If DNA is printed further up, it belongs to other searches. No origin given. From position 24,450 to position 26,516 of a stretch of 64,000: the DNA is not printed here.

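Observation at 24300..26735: Standalone HerA/DUF87 ATPase gene inserted between rpmH and the oriC DnaA-box cluster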

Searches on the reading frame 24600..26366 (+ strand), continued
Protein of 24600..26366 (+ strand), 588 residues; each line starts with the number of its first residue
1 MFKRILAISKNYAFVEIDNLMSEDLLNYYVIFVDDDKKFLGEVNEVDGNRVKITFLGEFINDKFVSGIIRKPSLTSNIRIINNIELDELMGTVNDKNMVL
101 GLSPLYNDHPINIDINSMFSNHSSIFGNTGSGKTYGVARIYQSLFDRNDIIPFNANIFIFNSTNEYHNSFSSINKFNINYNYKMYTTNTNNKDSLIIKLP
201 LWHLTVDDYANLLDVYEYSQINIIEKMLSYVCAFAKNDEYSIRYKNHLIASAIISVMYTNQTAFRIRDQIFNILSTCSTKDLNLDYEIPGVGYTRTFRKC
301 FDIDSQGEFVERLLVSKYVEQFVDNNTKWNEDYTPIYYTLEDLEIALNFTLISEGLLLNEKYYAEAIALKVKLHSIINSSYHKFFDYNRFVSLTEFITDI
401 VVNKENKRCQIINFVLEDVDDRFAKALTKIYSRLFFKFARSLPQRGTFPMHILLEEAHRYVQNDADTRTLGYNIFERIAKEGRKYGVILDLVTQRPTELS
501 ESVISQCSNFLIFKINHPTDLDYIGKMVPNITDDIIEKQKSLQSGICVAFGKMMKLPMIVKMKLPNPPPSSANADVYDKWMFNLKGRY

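Call 49: find_homologous_proteins(query=P0149, max_evalue=1e-20)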
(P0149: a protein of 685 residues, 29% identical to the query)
Query P0149 (685 aa): 2832 proteins with E <= 1e-20 among 8000 candidates; the best 120 are listed.
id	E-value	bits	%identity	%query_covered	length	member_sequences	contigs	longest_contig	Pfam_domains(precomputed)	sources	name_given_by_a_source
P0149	0.0e+0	1529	100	100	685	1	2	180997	PF01935.24,PF01580.25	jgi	jgi:hypothetical protein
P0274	0.0e+0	1310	86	100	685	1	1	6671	PF01935.24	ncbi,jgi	jgi:DNA helicase HerA-like ATPase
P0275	0.0e+0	1266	82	100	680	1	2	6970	PF01935.24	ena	-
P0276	0.0e+0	1208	81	97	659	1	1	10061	PF01935.24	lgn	-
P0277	0.0e+0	1207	81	97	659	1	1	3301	PF01935.24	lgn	-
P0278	0.0e+0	1207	81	97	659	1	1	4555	PF01935.24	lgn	-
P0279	0.0e+0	1172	79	97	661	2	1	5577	PF01935.24,PF01580.25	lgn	-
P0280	0.0e+0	1169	79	97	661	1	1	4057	PF01935.24,PF01580.25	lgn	-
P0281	0.0e+0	1148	78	97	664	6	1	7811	PF01935.24,PF01580.25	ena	-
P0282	0.0e+0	1146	76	99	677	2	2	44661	PF01935.24,PF01580.25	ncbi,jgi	jgi:hypothetical protein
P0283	0.0e+0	1070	70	99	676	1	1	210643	PF01935.24,PF01580.25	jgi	jgi:DNA helicase HerA-like ATPase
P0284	0.0e+0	1065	71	97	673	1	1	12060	PF01935.24,PF01580.25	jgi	jgi:hypothetical protein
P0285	0.0e+0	1060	70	98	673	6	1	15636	PF01935.24,PF01580.25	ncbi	-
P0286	0.0e+0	1058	70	98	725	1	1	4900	PF01935.24,PF01580.25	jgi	jgi:DNA helicase HerA-like ATPase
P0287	0.0e+0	1054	71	97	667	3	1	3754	PF01935.24,PF01580.25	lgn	-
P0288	0.0e+0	1054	71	97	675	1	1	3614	PF01935.24,PF01580.25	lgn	-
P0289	0.0e+0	1051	71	97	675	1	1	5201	PF01935.24,PF01580.25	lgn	-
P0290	0.0e+0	1049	69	98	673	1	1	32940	PF01935.24,PF01580.25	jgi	jgi:DNA helicase HerA-like ATPase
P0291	0.0e+0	1047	69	100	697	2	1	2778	PF01935.24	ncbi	-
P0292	0.0e+0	1045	71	97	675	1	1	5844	PF01935.24,PF01580.25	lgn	-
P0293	0.0e+0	1043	70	97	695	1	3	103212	PF01935.24,PF01580.25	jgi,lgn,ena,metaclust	metaclust:\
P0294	0.0e+0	1033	70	97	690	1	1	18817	PF01935.24,PF01580.25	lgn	-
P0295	0.0e+0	1033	70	97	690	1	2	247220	PF01935.24,PF01580.25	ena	-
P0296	0.0e+0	1030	68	97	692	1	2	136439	PF01935.24,PF01580.25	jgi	jgi:uncharacterized protein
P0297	0.0e+0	1028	70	100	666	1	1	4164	PF01935.24,PF01580.25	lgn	-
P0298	0.0e+0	1025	68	97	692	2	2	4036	PF01935.24,PF01580.25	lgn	-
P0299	0.0e+0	1022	68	100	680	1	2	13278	PF01935.24,PF01580.25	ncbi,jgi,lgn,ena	-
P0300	9.6e-298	1007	68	96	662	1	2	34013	PF01935.24,PF01580.25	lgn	-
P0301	2.0e-294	996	68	100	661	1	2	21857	PF01935.24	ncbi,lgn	-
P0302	1.0e-292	990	69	100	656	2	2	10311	PF01935.24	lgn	-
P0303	3.0e-276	936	64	97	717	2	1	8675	PF01935.24,PF01580.25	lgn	-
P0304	8.5e-276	934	64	98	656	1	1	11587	PF01935.24,PF01580.25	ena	-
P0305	2.5e-275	933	65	97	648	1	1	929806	PF01935.24,PF01580.25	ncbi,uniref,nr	ncbi:ATP-binding protein [Mucilaginibacter sp. HMF5004]|uniref:ATP-binding protein n=1 Tax=Mucilagin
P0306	6.9e-275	931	64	100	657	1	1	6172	PF01935.24,PF01580.25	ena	-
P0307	9.4e-273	924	63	97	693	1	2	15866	PF01935.24,PF01580.25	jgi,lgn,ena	jgi:hypothetical protein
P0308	3.9e-272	922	63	99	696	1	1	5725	PF01935.24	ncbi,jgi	jgi:DNA helicase HerA-like ATPase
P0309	4.3e-272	922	62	100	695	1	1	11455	PF01935.24,PF01580.25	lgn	-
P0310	5.5e-272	922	64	97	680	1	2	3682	PF01935.24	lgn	-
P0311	3.3e-271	919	64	97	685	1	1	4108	PF01935.24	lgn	-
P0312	9.0e-271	918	62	97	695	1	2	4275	PF01935.24,PF01580.25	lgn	-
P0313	4.5e-270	916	64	97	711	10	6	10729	PF01935.24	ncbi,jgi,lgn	ncbi:MAG: hypothetical protein ACI93P_001445 [bacterium]|jgi:hypothetical protein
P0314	5.0e-270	915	63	97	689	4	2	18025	PF01935.24,PF01580.25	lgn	-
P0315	1.5e-269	914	60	99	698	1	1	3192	PF01935.24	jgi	jgi:hypothetical protein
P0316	3.1e-269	913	63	98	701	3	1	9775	PF01935.24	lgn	-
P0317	8.5e-269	911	64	97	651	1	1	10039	PF01935.24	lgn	-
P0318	1.2e-268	911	63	97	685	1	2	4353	PF01935.24,PF01580.25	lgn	-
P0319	1.7e-268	910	64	97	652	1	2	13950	PF01935.24,PF01580.25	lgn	-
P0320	1.8e-268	910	64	97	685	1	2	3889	PF01935.24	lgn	-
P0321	2.0e-268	910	64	97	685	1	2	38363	PF01935.24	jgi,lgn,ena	-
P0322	2.1e-268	910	64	97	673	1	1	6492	PF01935.24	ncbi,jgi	jgi:DNA helicase HerA-like ATPase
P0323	4.8e-268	909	64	97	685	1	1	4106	PF01935.24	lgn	-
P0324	7.0e-268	908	61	100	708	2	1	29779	PF01935.24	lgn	-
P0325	1.3e-267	907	62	98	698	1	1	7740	PF01935.24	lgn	-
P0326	3.0e-267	906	63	97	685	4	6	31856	PF01935.24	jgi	jgi:DNA helicase HerA-like ATPase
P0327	4.1e-267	906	65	97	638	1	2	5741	PF01935.24,PF01580.25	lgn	-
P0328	4.7e-267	906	62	97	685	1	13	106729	PF01935.24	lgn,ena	-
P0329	5.6e-267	905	62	97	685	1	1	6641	PF01935.24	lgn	-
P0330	8.0e-267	905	63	97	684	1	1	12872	PF01935.24,PF01580.25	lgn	-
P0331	8.2e-267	905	64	96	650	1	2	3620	PF01935.24,PF01580.25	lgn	-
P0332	2.1e-266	903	62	97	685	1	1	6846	PF01935.24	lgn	-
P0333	3.0e-266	903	62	96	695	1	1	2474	PF01935.24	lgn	-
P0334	4.0e-266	903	63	97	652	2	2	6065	PF01935.24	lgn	-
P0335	4.5e-266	902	63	97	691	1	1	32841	PF01935.24,PF01580.25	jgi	jgi:DNA helicase HerA-like ATPase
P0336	1.9e-265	900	62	97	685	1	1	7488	PF01935.24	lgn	-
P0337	2.0e-265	900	63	98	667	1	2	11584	PF01935.24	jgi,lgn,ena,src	-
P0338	2.5e-265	900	62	97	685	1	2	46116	PF01935.24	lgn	-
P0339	4.9e-265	899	62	97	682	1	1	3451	PF01935.24,PF01580.25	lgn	-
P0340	1.2e-264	898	64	97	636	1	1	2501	PF01935.24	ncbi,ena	-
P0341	1.4e-264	897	62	97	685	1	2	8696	PF01935.24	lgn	-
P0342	1.4e-264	897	62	97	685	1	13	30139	PF01935.24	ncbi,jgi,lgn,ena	-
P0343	2.0e-264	897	64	97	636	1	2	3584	PF01935.24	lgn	-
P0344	2.3e-264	897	63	97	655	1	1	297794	PF01935.24,PF01580.25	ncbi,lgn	-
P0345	2.3e-264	897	63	97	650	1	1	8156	PF01935.24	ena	-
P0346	2.6e-264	897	63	97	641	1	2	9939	PF01935.24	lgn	-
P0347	2.7e-264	896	62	100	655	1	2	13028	PF01935.24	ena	-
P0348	5.4e-264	895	63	98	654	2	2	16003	PF01935.24,PF01580.25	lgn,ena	-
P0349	5.9e-264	895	62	97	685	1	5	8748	PF01935.24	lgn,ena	-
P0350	6.3e-264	895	64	97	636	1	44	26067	PF01935.24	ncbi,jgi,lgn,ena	jgi:DNA helicase HerA-like ATPase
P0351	1.1e-263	894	63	97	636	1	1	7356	PF01935.24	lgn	-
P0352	1.7e-263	894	62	97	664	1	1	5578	PF01935.24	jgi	jgi:Cdc6-like AAA superfamily ATPase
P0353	1.9e-263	894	63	99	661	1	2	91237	PF01935.24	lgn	-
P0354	2.7e-263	893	62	97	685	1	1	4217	PF01935.24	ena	-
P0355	2.7e-263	893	63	97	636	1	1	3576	PF01935.24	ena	-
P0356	3.6e-263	893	63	97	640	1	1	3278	PF01935.24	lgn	-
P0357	3.6e-263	893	61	99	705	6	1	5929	PF01935.24,PF01580.25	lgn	-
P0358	5.6e-263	892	63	96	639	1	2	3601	PF01935.24,PF01580.25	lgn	-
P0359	1.1e-262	891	63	97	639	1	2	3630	PF01935.24,PF01580.25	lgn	-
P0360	1.2e-262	891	62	97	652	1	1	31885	PF01935.24,PF01580.25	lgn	-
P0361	2.0e-262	890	60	97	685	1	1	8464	PF01935.24,PF01580.25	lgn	-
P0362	2.2e-262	890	64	97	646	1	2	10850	PF01935.24,PF01580.25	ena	-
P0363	4.7e-262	889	63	97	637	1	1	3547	PF01935.24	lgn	-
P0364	4.9e-262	889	61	100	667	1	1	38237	PF01935.24,PF01580.25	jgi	jgi:uncharacterized protein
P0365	1.2e-261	888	64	96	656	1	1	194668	PF01935.24,PF01580.25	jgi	jgi:DNA helicase HerA-like ATPase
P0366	1.9e-261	887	61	100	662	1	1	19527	PF01935.24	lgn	-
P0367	2.3e-261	887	61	98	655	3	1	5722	PF01935.24,PF01580.25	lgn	-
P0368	2.3e-261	887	62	97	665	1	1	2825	PF01935.24,PF01580.25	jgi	-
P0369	2.9e-261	886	64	97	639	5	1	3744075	PF01935.24,PF01580.25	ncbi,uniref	ncbi:ATP-binding protein [Flavobacterium faecale]|uniref:ATP-binding protein n=1 Tax=Flavobacterium 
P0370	4.4e-261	886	62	97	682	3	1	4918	PF01935.24,PF01580.25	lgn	-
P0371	5.5e-261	886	60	100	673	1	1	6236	PF01935.24,PF01580.25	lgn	-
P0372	6.5e-261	885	63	97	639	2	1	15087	PF01935.24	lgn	-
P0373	2.0e-260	884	58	99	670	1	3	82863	PF01935.24,PF01580.25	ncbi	ncbi:MAG: ATP-binding protein [Flavisolibacter sp.]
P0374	2.6e-260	883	62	99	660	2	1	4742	PF01935.24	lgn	-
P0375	2.7e-260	883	62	97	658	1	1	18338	PF01935.24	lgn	-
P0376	4.8e-260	882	62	97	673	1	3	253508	PF01935.24,PF01580.25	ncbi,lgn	ncbi:MAG: ATP-binding protein [Bacteroidota bacterium]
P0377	5.6e-260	882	62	97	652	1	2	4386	PF01935.24,PF01580.25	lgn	-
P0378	8.5e-260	882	63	97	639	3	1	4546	PF01935.24,PF01580.25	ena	-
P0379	9.4e-259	878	62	100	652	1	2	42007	PF01935.24,PF01580.25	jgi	jgi:uncharacterized protein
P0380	2.3e-258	877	63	97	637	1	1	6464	PF01935.24,PF01580.25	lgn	-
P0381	2.3e-258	877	61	98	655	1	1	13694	PF01935.24,PF01580.25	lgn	-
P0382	4.6e-258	876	65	97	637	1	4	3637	PF01935.24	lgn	-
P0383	6.5e-258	875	62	99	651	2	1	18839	PF01935.24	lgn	-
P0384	1.0e-257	875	60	98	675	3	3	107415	PF01935.24,PF01580.25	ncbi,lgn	-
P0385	1.3e-257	874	62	97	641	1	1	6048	PF01935.24,PF01580.25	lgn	-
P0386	2.6e-257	873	62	97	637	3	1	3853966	PF01935.24,PF01580.25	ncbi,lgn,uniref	ncbi:ATP-binding protein [Flavobacterium sp. WV_118_3]|uniref:ATP-binding protein n=1 Tax=Flavobacte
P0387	6.7e-257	872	62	97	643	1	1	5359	PF01935.24,PF01580.25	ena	-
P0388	1.5e-256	871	61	98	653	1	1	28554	PF01935.24,PF01580.25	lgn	-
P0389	1.8e-256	871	62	97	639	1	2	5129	PF01935.24,PF01580.25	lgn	-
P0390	5.0e-256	869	62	97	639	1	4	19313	PF01935.24,PF01580.25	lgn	-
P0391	6.2e-256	869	62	97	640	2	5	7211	PF01935.24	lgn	-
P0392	3.1e-255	867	60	100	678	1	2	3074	PF01935.24,PF01580.25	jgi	jgi:uncharacterized protein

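Call 50: find_encoding_contigs(protein=P0369, flank=6000, max_places=2)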
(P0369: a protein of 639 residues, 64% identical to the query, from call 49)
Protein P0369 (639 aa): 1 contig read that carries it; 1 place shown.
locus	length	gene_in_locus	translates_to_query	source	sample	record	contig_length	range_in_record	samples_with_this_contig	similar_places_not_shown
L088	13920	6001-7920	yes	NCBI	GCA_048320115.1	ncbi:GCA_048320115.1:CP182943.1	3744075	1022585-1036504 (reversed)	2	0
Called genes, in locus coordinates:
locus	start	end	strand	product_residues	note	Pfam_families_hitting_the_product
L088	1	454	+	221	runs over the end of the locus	-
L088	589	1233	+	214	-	-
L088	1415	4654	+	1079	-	PF02384:N6_Mtase (weak), PF20473:MmeI_Mtase (weak), PF07669:Eco57I, PF18135:Type_ISP_C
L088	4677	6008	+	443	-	PF13289:SIR2_2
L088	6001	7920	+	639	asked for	PF01580:FtsK_SpoIIIE (faint), PF01935:DUF87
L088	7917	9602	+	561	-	-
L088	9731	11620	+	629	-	PF04326:SLFN_AlbA_2, PF13749:HATPase_c_4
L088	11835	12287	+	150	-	-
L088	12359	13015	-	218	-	PF18979:DUF5715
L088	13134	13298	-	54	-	-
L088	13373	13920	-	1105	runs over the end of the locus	PF13424:TPR_12 (weak), PF24885:TPR_NPHP3 (weak), PF13374:TPR_10 (weak), PF13424:TPR_12, PF13424:TPR_12, PF13424:TPR_12, PF13424:TPR_12, PF12770:CHAT, +12 more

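Call 51: find_encoding_contigs(protein=P0305, flank=6000, max_places=2)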
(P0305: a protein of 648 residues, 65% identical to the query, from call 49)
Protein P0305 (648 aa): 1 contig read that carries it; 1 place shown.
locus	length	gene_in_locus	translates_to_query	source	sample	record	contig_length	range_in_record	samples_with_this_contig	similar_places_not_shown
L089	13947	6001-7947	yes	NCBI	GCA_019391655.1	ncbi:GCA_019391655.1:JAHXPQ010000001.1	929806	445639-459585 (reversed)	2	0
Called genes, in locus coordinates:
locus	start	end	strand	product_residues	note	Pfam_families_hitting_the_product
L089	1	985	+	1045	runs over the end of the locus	PF00873:ACR_tran, PF03176:MMPL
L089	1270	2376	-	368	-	-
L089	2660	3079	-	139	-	-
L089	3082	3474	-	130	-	-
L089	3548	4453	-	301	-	-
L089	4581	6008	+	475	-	PF13289:SIR2_2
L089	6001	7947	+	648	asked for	PF01580:FtsK_SpoIIIE (faint), PF01935:DUF87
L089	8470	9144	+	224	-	-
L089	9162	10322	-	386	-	-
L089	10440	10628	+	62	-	-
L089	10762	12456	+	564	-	PF00239:Resolvase, PF07508:Recombinase, PF09851:SHOCT (faint)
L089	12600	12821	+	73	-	PF01381:HTH_3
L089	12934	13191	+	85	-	-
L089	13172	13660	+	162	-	-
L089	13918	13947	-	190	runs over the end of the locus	-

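Call 55: find_related_loci(query=A1, collection=viral_contigs, flank=5000)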
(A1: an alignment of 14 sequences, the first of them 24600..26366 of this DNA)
Query A1 (588 aa) in viral_contigs; peptide patterns used: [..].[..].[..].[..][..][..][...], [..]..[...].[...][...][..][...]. (x = any residue, [..] = any of these).
193 stretches matched a pattern; 4 encode a relative of the query (tblastn E <= 1e-3); 4 distinct loci.
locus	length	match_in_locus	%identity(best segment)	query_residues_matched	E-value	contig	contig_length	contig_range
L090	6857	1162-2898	27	56-583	6e-67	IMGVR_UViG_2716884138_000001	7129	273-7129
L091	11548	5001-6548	28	96-580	7e-65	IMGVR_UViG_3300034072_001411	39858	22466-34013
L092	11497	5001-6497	27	100-580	2e-62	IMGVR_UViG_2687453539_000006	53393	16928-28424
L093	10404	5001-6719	27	41-587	1e-63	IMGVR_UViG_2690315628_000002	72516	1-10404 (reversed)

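Call 56: search_protein_families(library=pfam, proteins=[L072:7860-8240:+, L072:8256-8672:+, L072:8762-10537:+, L010:3795-5774:-, L010:883-2034:-, L081:4309-5862:-, L081:7754-8755:-, L014:974-5602:-, L026:6061-7641:+, L026:2573-3715:+], max_evalue=0.0001)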
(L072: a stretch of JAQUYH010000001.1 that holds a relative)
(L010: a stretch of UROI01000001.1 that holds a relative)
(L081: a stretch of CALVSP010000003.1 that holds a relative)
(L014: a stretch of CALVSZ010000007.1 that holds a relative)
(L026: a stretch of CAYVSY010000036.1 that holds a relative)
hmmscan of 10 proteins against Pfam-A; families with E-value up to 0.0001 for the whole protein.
L072:7860-8240:+ (126 aa): 1 family
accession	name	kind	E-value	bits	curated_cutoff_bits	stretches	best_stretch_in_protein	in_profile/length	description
PF07963.17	N_methyl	-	4.4e-10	39.1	21.2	1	1-26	1-26/27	Prokaryotic N-terminal methylation motif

L072:8256-8672:+ (138 aa): 1 family
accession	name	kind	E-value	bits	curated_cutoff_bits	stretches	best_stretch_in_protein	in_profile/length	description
PF07963.17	N_methyl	-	4.4e-10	39.2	21.2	1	1-26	1-26/27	Prokaryotic N-terminal methylation motif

L072:8762-10537:+ (591 aa): 1 family
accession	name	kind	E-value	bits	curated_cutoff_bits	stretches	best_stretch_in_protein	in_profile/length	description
PF01935.23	DUF87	-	5.3e-22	79.4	23.2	1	111-285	9-172/220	Helicase HerA, central domain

L010:3795-5774:- (659 aa): 2 families
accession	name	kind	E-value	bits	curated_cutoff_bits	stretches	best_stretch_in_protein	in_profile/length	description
PF00884.28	Sulfatase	-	2e-29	103.3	25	1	296-574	24-301/301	Sulfatase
PF01663.27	Phosphodiest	-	9.1e-06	25.9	23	0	481-534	184-239/342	Type I phosphodiesterase / nucleotide pyrophosphatase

L010:883-2034:- (383 aa): 1 family
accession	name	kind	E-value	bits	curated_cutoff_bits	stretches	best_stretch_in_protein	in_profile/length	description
PF05636.17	HIGH_NTase1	-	1.1e-112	377.7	27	1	4-369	1-396/402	HIGH Nucleotidyl Transferase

L081:4309-5862:- (517 aa): 3 families
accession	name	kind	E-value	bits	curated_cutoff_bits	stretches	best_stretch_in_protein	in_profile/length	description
PF12072.13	RNase_Y_N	-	2.2e-50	171.3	32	1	4-201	3-200/201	RNase Y N-terminal region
PF01966.28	HD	-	1.2e-19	71.1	22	1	335-425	3-115/116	HD domain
PF00013.35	KH_1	-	2.5e-08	34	21.5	1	211-268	4-65/66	KH domain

L081:7754-8755:- (333 aa): 6 families
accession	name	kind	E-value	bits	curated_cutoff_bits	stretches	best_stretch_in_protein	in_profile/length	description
PF00154.27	RecA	-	5.1e-138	459.2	27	1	7-268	1-262/262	recA bacterial DNA recombination protein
PF21096.2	RecA_C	-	1.9e-26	92.3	27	1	271-326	1-56/57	RecA C-terminal domain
PF06745.19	ATPase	-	4.7e-11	43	26.6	1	42-197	4-167/231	KaiC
PF08423.17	Rad51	-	2.7e-09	37.1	22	1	38-227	7-212/244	Rad51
PF13479.12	AAA_24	-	7.6e-07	29.6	27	1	61-151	5-79/195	AAA domain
PF01637.24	ATPase_2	-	1.4e-06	28.7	33.2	1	57-194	19-119/225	ATPase domain predominantly from Archaea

L014:974-5602:- (1542 aa): 3 families
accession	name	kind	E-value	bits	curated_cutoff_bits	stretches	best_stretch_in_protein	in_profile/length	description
PF01580.24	FtsK_SpoIIIE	-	4e-46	157.7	24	2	684-876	16-220/221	FtsK/SpoIIIE family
PF00498.31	FHA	-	3.6e-13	50.2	20.7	1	111-173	2-64/67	FHA domain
PF16697.10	Yop-YscD_cpl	-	2.9e-06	27.9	33.2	1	105-175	14-83/94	Inner membrane component of T3SS, cytoplasmic domain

L026:6061-7641:+ (526 aa): 5 families
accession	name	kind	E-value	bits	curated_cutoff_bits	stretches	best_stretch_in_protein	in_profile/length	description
PF00270.35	DEAD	-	2.2e-50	171.1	26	1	25-188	1-165/167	DEAD/DEAH box helicase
PF00271.37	Helicase_C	-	4.9e-34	117.3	23.5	1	227-334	3-110/110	Helicase conserved C-terminal domain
PF03880.21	DbpA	-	1.8e-13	50.8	25.6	1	452-522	1-71/72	DbpA RNA binding domain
PF04851.21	ResIII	-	4.5e-10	40.1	22.5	1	40-184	25-163/164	Type III restriction enzyme, res subunit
PF14617.12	CMS1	-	3.8e-05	23.6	35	1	108-150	164-207/250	U3-containing 90S pre-ribosomal complex subunit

L026:2573-3715:+ (380 aa): 1 family
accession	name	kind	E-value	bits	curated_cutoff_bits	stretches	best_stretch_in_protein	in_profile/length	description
PF01694.28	Rhomboid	-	3e-39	134.9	22.6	1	214-348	2-140/143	Rhomboid domain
